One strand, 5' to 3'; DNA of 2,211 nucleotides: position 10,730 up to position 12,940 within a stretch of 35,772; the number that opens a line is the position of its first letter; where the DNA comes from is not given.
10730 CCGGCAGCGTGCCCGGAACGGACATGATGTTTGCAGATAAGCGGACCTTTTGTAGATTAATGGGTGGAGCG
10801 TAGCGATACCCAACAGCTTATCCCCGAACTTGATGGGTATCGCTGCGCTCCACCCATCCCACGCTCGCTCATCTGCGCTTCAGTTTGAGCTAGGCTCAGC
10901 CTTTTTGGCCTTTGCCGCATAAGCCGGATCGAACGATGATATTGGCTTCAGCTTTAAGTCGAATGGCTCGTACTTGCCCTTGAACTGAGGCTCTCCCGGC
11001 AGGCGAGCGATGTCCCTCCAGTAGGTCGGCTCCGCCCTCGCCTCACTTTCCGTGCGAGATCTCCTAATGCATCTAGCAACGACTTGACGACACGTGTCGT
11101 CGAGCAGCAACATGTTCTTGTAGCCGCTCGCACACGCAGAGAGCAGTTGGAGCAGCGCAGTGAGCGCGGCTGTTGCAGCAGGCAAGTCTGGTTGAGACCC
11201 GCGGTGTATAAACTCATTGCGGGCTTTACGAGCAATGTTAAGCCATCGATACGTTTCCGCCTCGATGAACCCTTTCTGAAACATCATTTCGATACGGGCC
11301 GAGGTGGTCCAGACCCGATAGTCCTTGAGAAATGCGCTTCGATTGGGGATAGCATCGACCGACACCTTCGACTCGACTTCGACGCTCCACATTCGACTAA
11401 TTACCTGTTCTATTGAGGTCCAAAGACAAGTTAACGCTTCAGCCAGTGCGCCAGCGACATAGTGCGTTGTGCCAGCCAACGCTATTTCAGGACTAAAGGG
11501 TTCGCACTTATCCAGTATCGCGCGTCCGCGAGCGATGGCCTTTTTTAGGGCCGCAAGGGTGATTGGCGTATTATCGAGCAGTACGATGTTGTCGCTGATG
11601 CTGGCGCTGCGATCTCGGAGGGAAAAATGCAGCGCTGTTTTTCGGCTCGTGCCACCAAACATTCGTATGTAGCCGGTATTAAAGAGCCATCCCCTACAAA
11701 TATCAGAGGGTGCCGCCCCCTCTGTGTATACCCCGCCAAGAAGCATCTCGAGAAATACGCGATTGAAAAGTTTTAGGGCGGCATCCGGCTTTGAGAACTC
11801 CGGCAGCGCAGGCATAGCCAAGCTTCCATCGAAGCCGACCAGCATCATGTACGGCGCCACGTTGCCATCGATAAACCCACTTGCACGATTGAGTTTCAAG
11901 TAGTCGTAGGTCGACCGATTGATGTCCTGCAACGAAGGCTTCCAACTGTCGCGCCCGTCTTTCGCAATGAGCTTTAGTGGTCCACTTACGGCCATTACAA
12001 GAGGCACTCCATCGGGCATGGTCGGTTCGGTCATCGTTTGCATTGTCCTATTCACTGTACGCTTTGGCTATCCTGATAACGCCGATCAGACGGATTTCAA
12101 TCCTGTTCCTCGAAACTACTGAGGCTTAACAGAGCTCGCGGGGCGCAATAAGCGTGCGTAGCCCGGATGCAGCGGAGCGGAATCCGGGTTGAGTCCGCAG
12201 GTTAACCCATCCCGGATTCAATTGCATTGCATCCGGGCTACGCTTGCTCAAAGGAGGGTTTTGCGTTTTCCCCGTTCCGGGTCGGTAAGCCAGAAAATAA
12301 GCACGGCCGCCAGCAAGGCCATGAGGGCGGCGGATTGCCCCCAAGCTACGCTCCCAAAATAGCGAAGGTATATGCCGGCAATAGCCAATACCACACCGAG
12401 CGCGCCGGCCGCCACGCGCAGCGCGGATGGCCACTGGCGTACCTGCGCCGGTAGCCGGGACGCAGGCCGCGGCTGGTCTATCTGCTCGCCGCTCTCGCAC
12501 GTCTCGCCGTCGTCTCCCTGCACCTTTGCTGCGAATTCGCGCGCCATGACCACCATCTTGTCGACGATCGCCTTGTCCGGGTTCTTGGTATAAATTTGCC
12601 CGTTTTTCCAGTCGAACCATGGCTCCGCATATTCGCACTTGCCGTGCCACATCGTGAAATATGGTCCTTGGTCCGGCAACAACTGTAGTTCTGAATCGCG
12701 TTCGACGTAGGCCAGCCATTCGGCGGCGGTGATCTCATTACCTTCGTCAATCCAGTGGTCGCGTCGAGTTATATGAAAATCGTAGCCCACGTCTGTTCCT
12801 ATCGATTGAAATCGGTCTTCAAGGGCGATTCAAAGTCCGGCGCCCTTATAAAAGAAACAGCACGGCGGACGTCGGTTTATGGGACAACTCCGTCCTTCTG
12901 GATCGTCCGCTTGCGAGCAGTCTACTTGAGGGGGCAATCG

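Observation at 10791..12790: Second low-GC islet: an orphan HEPN-motif protein and a small two-transmembrane protein, each followed by a long inverted-repeat stem-loop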

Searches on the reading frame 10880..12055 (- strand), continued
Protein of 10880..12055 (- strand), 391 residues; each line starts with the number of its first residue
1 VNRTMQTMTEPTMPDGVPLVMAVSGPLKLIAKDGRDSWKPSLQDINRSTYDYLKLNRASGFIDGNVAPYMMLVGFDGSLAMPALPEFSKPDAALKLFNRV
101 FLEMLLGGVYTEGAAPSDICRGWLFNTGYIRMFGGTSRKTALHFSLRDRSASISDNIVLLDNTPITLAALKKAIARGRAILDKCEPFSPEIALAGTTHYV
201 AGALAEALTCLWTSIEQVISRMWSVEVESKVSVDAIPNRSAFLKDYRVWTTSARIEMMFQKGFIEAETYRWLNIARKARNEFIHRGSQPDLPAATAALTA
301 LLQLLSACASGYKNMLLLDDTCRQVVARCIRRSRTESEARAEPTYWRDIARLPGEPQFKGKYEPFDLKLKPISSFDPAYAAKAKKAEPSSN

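Call 91: list_cluster_members(proteins=[P0001, P0081, P0009, P0050, P0068])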
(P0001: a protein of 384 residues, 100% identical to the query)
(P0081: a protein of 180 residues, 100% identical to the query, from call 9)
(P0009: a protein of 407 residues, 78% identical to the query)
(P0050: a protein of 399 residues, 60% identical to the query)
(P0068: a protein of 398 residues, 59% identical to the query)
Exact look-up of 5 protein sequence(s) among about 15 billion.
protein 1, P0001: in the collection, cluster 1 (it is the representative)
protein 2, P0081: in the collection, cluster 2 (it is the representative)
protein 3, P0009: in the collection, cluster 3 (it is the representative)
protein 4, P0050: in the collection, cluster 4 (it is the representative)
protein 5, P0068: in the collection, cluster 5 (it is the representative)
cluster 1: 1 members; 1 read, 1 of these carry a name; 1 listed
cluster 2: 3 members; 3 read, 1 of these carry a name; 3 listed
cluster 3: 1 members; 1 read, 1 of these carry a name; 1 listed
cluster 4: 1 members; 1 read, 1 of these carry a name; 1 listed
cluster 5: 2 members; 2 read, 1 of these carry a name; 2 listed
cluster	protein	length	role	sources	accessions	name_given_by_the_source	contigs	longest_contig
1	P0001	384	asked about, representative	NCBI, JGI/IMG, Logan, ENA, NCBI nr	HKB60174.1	MAG TPA: hypothetical protein VKC56_09045 [Gallionellaceae bacterium] | hypothetical protein [Gallionellaceae bacterium]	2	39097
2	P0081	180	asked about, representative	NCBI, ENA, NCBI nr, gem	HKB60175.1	MAG TPA: hypothetical protein VKC56_09050 [Gallionellaceae bacterium] | hypothetical protein [Gallionellaceae bacterium]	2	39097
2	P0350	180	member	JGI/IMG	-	-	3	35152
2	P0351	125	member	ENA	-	-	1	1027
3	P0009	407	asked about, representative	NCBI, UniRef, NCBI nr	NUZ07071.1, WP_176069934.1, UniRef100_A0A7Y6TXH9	DUF4145 domain-containing protein [Piscinibacter koreensis] | Uncharacterized protein n=1 Tax=Piscinibacter koreensis TaxID=2742824 ... | DUF4145 domain-containing protein [Schlegelella koreensis]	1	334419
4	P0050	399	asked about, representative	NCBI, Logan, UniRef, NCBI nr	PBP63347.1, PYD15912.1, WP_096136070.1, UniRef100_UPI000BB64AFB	hypothetical protein DND62_07170 [Pseudomonas syringae pv. pisi] | hypothetical protein n=1 Tax=Pseudomonas syringae TaxID=317 RepID=UPI000BB64AFB | hypothetical protein [Pseudomonas syringae]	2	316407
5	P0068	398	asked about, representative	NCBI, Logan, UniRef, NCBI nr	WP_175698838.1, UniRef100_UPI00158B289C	hypothetical protein [Burkholderia ambifaria] | hypothetical protein n=1 Tax=Burkholderia ambifaria TaxID=152480 RepID=UPI00158B289C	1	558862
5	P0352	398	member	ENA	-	-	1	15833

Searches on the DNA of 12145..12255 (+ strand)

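Call 74: search_dna_similar(query=window:12145-12255:+, collection=plasmids, mode=distant, max_evalue=0.01, max_rows=15)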
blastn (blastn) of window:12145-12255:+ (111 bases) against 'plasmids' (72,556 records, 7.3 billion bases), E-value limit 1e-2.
Records with a match: 2; places in all: 3; records where one place covers at least 80% of the query: 0.
Best place of each record, by identity: 90-95% 2.
By first word of the organism name: Candidatus 2.
By predicted mobility (MOB-suite, as given by PLSDB): non-mobilizable 2.
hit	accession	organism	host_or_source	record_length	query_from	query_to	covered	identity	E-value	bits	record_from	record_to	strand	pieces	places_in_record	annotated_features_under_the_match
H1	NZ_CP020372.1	Candidatus Thiodictyon syntrophicum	meromictic lake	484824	13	44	29%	93.8%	5e-4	50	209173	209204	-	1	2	none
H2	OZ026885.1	Candidatus Methylocalor cossyra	-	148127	12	44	30%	90.9%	6e-3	47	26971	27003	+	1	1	none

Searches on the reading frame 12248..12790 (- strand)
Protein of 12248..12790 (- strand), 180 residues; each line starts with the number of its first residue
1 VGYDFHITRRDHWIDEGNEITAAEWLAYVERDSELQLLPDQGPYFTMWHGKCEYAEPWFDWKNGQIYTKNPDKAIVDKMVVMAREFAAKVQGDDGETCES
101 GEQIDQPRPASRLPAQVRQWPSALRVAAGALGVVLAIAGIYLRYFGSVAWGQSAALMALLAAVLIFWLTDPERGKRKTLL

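Call 3: search_protein_families(library=pfam, proteins=[window:12248-12790:-], max_evalue=1)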
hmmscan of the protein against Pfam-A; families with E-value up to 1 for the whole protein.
window:12248-12790:- (180 aa): 1 family
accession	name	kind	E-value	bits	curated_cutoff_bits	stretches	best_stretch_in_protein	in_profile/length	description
PF07254.17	Cpta_toxin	-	0.062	13.9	27.3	1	119-167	2-51/133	Membrane-bound toxin component of toxin-antitoxin system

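Call 4: search_protein_families(library=padloc, proteins=[window:12248-12790:-], max_evalue=1)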
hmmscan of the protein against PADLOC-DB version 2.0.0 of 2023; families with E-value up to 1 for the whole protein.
window:12248-12790:- (180 aa): 0 families

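Call 5: search_protein_families(library=ncbifam, proteins=[window:12248-12790:-], max_evalue=1)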
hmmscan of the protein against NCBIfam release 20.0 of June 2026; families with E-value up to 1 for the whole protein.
window:12248-12790:- (180 aa): 1 family
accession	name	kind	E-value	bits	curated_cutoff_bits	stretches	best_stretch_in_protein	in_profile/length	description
TIGR02916.1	PEP_his_kin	equivalog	0.00031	19.4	300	1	122-166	232-275/679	XrtA/PEP-CTERM system histidine kinase PrsK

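Call 9: find_homologous_proteins(query=window:12248-12790:-, max_evalue=0.001)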
Query window:12248-12790:- (180 aa): 166 proteins with E <= 0.001 among 694 candidates; the best 120 are listed.
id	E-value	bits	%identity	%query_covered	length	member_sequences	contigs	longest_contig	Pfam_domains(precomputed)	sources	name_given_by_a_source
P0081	4.4e-120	416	100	100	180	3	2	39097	-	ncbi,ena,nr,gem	ncbi:MAG TPA: hypothetical protein VKC56_09050 [Gallionellaceae bacterium]|nr:hypothetical protein [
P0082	5.7e-93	328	81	100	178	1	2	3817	-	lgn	-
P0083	2.5e-59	218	77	71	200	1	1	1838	-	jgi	jgi:hypothetical protein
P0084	8.5e-59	217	78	64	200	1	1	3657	-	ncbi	-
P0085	1.0e-56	210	82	59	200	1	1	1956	-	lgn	-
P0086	8.3e-56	207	83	57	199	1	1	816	-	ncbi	-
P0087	1.7e-46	176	68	62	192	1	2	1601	-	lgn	-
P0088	2.1e-42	163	62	64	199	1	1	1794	-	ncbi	-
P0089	9.1e-40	155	58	70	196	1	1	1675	-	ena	-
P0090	1.4e-39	154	52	74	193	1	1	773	-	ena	-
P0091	1.4e-39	154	57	69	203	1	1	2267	-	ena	-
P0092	2.7e-39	153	59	59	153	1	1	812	-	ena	-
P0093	2.8e-39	153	55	71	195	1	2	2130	-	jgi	jgi:hypothetical protein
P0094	9.9e-39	151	55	71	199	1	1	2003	-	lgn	-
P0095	1.5e-38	151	54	69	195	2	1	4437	-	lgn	-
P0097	7.6e-38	148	56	69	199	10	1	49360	-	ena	-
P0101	3.3e-37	146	57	70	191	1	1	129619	-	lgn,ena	-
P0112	1.1e-35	141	53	69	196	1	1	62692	-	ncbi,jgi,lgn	jgi:hypothetical protein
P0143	3.2e-33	133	59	53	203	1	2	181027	-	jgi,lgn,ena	-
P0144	6.6e-33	132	57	57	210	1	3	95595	-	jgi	jgi:hypothetical protein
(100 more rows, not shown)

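Call 27: find_related_loci(query=A2, collection=viral_contigs, flank=8000)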
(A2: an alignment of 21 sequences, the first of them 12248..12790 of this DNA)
Query A2 (180 aa) in viral_contigs; peptide patterns used: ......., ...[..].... (x = any residue, [..] = any of these).
84 stretches matched a pattern; 1 encode a relative of the query (tblastn E <= 1e-3); 1 distinct loci.
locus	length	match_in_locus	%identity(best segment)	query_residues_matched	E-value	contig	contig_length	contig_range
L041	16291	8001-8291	43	2-97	2e-20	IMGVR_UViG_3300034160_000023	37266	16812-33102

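Call 40: find_encoding_contigs(protein=P0082, flank=5000, max_places=3)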
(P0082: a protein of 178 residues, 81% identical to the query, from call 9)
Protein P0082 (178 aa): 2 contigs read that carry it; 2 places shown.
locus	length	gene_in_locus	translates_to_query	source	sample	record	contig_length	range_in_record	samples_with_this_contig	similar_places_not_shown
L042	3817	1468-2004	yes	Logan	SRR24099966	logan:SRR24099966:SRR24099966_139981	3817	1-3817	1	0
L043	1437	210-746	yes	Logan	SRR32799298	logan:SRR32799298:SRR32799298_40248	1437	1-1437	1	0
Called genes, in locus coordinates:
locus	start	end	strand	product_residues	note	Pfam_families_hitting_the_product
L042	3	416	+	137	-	?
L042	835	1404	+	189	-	PF08719:NADAR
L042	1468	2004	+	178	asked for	-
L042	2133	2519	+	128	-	PF13474:SnoaL_3, PF14534:DUF4440, PF12680:SnoaL_2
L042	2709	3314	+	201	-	PF13489:Methyltransf_23 (weak)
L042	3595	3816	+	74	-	?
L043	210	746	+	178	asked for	-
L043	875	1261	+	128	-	PF13474:SnoaL_3, PF14534:DUF4440, PF12680:SnoaL_2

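Call 41: find_encoding_contigs(protein=P0101, flank=6000, max_places=2)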
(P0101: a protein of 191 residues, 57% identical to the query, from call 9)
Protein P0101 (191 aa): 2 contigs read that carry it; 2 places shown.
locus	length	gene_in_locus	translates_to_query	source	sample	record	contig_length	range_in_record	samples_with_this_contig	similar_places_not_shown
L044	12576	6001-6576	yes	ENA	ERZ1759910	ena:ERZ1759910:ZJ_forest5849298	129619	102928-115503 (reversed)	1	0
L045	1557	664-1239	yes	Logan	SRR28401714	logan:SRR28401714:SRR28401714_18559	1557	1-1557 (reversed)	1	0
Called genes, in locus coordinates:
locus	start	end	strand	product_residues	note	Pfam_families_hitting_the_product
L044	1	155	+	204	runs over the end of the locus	PF00196:GerE, PF08281:Sigma70_r4_2 (weak)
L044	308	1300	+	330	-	PF01073:3Beta_HSD, PF01370:Epimerase, PF02719:Polysacc_synt_2, PF04321:RmlD_sub_bind, PF05368:NmrA, PF13460:NAD_binding_10, PF16363:GDP_Man_Dehyd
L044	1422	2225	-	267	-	PF00535:Glycos_transf_2, PF13641:Glyco_tranf_2_3 (faint)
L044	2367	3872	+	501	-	PF00919:UPF0004, PF04055:Radical_SAM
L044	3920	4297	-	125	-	PF01648:ACPS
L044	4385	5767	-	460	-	PF03712:Cu2_monoox_C (weak)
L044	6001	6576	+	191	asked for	-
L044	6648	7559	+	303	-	PF02578:Cu-oxidase_4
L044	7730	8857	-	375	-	PF21016:RlmN_N (weak), PF04055:Radical_SAM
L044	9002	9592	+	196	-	PF05995:CDO_I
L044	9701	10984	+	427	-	PF00675:Peptidase_M16, PF05193:Peptidase_M16_C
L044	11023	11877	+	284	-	PF14081:DUF4262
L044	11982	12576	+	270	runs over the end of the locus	PF00753:Lactamase_B, PF23023:Anti-Pycsar_Apyc1, PF12706:Lactamase_B_2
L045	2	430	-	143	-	?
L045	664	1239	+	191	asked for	-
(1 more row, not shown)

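Call 42: find_encoding_contigs(protein=P0143, flank=6000, max_places=2)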
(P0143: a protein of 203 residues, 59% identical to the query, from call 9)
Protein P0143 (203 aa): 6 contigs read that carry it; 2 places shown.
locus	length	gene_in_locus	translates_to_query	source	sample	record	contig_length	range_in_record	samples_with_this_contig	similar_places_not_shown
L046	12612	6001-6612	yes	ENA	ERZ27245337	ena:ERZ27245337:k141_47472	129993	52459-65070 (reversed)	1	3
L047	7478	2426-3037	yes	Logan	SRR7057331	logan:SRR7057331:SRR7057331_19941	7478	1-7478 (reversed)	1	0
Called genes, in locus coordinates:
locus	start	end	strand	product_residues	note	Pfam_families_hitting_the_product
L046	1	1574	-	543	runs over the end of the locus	PF00474:SSF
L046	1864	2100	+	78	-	PF04845:PurA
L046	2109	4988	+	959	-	PF01326:PPDK_N, PF00391:PEP-utilizers, PF02896:PEP-utilizers_C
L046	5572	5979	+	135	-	-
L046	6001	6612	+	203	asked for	-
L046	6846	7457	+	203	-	PF07813:LTXXQ (faint)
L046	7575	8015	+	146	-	PF03013:Pyr_excise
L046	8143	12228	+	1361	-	PF12951:PATR (faint), PF03797:Autotransporter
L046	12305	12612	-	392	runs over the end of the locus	PF00155:Aminotran_1_2, PF01041:DegT_DnrJ_EryC1 (weak)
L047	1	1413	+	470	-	?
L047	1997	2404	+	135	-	-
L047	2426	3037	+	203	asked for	-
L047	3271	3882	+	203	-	PF07813:LTXXQ (faint)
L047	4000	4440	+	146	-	PF03013:Pyr_excise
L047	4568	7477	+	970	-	?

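Call 50: search_solved_structures(query=A2, max_evalue=10, show_alignments=2)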
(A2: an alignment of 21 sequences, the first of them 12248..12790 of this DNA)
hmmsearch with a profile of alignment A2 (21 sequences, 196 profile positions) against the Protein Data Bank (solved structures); distinct sequences matched with E-value up to 10: 8.
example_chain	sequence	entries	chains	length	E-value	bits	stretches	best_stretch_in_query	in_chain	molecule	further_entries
5hx7_A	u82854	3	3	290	0.14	15.3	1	38-77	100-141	Manganese-binding lipoprotein MntA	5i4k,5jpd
8yj5_A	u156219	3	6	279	0.33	14.1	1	53-78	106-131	Iron ABC transporter substrate-binding lipoprotein MtsA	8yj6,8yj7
8yj8_A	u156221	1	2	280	0.33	14.1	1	53-78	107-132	Iron ABC transporter substrate-binding lipoprotein MtsA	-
3hh8_A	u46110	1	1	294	0.36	13.9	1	53-78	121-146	Metal ABC transporter substrate-binding lipoprotein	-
3po0_A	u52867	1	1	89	0.58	13.3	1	82-105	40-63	Small archaeal modifier protein 1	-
4hro_A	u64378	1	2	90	0.59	13.2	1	82-105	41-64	Small archaeal modifier protein 1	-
2l83_A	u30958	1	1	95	0.64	13.1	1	83-106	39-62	Small archaeal modifier protein 1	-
3gv0_A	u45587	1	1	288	1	12.4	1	51-101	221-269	Transcriptional regulator, LacI family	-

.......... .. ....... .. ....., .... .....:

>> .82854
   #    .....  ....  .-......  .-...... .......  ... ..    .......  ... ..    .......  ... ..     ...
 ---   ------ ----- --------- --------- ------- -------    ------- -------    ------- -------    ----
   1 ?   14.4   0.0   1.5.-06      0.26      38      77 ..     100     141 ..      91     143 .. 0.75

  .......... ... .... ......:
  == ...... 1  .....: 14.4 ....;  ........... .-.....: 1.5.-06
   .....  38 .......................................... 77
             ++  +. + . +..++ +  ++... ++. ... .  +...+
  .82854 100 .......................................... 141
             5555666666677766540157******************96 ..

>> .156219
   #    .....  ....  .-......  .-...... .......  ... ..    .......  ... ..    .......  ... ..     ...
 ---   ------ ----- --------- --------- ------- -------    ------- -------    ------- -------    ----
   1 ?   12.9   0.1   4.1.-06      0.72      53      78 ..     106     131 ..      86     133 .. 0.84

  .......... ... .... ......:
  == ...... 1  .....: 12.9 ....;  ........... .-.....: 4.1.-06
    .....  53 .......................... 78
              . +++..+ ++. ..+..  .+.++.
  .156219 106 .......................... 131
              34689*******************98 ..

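Call 72: search_protein_families(library=phrogs, proteins=[window:12248-12790:-], max_evalue=0.01)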
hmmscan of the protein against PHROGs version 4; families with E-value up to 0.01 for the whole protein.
window:12248-12790:- (180 aa): 0 families

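Call 86: search_protein_families(library=pfam, alignment_id=A2, max_evalue=1)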
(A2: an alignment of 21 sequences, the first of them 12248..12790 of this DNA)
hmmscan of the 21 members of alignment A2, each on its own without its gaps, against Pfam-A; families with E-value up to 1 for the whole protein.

A. member 1, window:12248-12790:- (180 aa): 1 family
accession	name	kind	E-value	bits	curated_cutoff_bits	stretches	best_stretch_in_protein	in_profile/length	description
PF07254.17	Cpta_toxin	-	0.062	13.9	27.3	1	119-167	2-51/133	Membrane-bound toxin component of toxin-antitoxin system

B. families by the number of members that match (of 21 scanned): 11 families
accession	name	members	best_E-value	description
PF12307.13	DUF3631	1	0.0021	Protein of unknown function (DUF3631)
PF00950.22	ABC-3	1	0.027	ABC 3 transport family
PF11636.13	Troponin-I_N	1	0.038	Troponin I residues 1-32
PF18337.7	Tudor_RapA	1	0.046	RapA N-terminal Tudor like domain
PF07254.17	Cpta_toxin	1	0.062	Membrane-bound toxin component of toxin-antitoxin system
PF06627.17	DUF1153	1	0.094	Protein of unknown function (DUF1153)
PF11239.13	DUF3040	1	0.1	Protein of unknown function (DUF3040)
PF23552.2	ParB_C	1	0.17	ParB dimerisation domain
PF11783.13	Cytochrome_cB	1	0.18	Cytochrome c bacterial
PF07189.16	SF3b10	1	0.19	Splicing factor 3B subunit 10 (SF3b10)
PF20990.2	DUF2207_C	1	0.2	Predicted membrane protein (DUF2207) C-terminal domain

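Call 92: find_encoding_contigs(protein=P0112, flank=4000, max_places=1)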
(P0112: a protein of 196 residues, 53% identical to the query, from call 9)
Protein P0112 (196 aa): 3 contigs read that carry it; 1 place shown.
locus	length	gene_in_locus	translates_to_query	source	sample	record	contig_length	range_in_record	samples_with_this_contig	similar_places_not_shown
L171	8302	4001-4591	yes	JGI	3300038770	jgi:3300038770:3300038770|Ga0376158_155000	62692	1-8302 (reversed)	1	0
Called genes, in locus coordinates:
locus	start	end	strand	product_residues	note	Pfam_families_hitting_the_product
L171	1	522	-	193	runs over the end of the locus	PF13474:SnoaL_3, PF13577:SnoaL_4 (faint), PF14534:DUF4440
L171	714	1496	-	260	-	-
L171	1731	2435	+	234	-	-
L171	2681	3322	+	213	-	PF21342:SoxA-TsdA_cyt-c (weak), PF00034:Cytochrom_C, PF13442:Cytochrome_CBB3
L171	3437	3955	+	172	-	-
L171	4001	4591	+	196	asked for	-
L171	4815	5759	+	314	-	-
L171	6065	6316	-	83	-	PF13192:Thioredoxin_3, PF00462:Glutaredoxin (weak)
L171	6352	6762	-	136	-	PF03203:MerC (weak)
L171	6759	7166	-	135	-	PF00376:MerR, PF13411:MerR_1, PF09278:MerR-DNA-bind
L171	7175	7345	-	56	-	-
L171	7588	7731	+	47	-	-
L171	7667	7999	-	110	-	PF13744:HTH_37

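Call 93: find_encoding_contigs(protein=P0097, flank=4000, max_places=1)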
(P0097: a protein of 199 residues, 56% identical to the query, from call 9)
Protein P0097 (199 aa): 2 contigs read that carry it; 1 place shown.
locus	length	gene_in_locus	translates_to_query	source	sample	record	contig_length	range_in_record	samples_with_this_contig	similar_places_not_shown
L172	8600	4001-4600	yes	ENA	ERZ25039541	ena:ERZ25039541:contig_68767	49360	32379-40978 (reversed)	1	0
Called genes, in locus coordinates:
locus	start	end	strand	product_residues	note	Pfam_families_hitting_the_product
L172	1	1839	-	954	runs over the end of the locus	PF00111:Fer2 (weak), PF13085:Fer2_3 (faint), PF01799:Fer2_2, PF01315:Ald_Xan_dh_C, PF02738:MoCoBD_1, PF20256:MoCoBD_2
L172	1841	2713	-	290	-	PF00941:FAD_binding_5, PF03450:CO_deh_flav_C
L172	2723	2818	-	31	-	-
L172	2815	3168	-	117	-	-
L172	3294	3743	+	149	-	-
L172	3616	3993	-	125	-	-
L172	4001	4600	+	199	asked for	-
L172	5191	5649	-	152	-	PF01850:PIN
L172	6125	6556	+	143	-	PF13474:SnoaL_3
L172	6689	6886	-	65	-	PF22632:BphC_D1 (weak)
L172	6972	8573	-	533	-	PF07819:PGAP1 (faint)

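Call 94: find_encoding_contigs(protein=P0144, flank=4000, max_places=1)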
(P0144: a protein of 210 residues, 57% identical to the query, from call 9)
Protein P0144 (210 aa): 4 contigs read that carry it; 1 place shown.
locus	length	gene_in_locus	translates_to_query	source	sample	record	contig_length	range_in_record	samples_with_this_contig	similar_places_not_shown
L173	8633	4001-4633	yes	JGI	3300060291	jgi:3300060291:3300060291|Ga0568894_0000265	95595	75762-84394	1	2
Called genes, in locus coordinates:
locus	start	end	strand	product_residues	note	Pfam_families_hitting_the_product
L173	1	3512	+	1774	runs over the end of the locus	PF13392:HNH_3 (weak), PF00847:AP2 (weak), PF01869:BcrAD_BadFG, PF09989:DUF2229, PF06050:HGD-D (faint)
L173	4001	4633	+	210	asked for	-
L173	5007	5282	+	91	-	PF01541:GIY-YIG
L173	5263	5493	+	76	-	-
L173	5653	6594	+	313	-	PF12146:Hydrolase_4, PF00561:Abhydrolase_1, PF12697:Abhydrolase_6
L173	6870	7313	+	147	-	-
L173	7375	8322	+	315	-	PF02861:Clp_N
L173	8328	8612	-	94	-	-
